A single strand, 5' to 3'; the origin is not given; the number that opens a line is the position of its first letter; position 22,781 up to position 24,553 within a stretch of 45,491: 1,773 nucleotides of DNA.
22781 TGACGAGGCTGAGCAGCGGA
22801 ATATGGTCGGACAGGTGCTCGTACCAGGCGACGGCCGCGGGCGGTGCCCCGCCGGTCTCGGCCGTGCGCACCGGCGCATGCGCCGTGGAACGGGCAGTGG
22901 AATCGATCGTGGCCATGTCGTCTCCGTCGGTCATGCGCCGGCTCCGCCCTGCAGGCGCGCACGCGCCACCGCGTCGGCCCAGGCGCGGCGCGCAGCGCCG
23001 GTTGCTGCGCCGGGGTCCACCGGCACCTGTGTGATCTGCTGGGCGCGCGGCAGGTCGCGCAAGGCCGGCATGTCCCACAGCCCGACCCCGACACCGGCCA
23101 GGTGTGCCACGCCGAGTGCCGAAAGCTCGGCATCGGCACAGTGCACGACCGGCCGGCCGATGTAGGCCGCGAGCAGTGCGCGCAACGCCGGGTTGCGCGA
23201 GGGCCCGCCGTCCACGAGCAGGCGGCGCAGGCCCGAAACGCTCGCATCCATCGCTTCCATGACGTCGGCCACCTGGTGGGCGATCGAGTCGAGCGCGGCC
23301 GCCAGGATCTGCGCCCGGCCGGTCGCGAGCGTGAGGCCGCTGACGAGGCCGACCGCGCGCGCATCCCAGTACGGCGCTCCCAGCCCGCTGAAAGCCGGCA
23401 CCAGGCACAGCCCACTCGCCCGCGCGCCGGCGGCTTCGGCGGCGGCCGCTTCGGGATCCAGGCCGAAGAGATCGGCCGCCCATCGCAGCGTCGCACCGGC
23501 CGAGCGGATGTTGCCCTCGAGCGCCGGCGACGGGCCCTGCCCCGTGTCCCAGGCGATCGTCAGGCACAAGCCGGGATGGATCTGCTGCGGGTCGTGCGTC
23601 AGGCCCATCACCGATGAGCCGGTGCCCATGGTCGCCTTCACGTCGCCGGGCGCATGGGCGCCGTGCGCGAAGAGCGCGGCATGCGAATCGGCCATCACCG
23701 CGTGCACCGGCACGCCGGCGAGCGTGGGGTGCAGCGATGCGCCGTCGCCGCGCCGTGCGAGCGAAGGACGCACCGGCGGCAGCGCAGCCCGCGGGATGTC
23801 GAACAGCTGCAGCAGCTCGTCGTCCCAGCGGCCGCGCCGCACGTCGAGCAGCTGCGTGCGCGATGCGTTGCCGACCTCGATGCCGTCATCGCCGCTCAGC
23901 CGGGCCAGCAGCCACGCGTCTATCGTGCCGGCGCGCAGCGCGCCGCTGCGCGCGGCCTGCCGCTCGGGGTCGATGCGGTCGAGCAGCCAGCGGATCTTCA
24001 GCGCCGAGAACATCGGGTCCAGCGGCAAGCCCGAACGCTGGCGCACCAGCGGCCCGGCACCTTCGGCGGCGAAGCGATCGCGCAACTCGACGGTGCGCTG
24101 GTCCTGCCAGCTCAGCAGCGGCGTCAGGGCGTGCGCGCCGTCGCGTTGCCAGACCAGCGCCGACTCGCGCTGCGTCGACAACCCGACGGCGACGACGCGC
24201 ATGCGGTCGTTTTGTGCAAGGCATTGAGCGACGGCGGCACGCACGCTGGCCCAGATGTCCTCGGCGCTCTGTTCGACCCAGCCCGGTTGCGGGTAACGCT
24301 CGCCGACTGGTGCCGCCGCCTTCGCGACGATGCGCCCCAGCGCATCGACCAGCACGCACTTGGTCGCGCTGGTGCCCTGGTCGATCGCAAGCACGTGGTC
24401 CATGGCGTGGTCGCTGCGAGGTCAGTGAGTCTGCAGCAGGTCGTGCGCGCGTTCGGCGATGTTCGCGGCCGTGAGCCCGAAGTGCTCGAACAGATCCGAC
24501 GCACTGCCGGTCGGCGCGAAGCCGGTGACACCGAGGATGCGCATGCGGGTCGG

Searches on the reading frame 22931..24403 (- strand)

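Call 16: search_protein_families(library=pfam, proteins=[window:22931-24403:-], max_evalue=0.001)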
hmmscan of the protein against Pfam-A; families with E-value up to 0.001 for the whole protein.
window:22931-24403:- (490 aa): 3 families
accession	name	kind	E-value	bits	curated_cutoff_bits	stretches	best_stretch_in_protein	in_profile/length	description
PF00370.27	FGGY_N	-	6.9e-53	180.2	28.8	1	4-245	2-244/245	FGGY family of carbohydrate kinases, N-terminal domain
PF02782.22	FGGY_C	-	1.4e-28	100.5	27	1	256-438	2-196/198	FGGY family of carbohydrate kinases, C-terminal domain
PF01869.26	BcrAD_BadFG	-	0.00028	20.9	31.5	0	7-78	3-75/271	BadF/BadG/BcrA/BcrD ATPase family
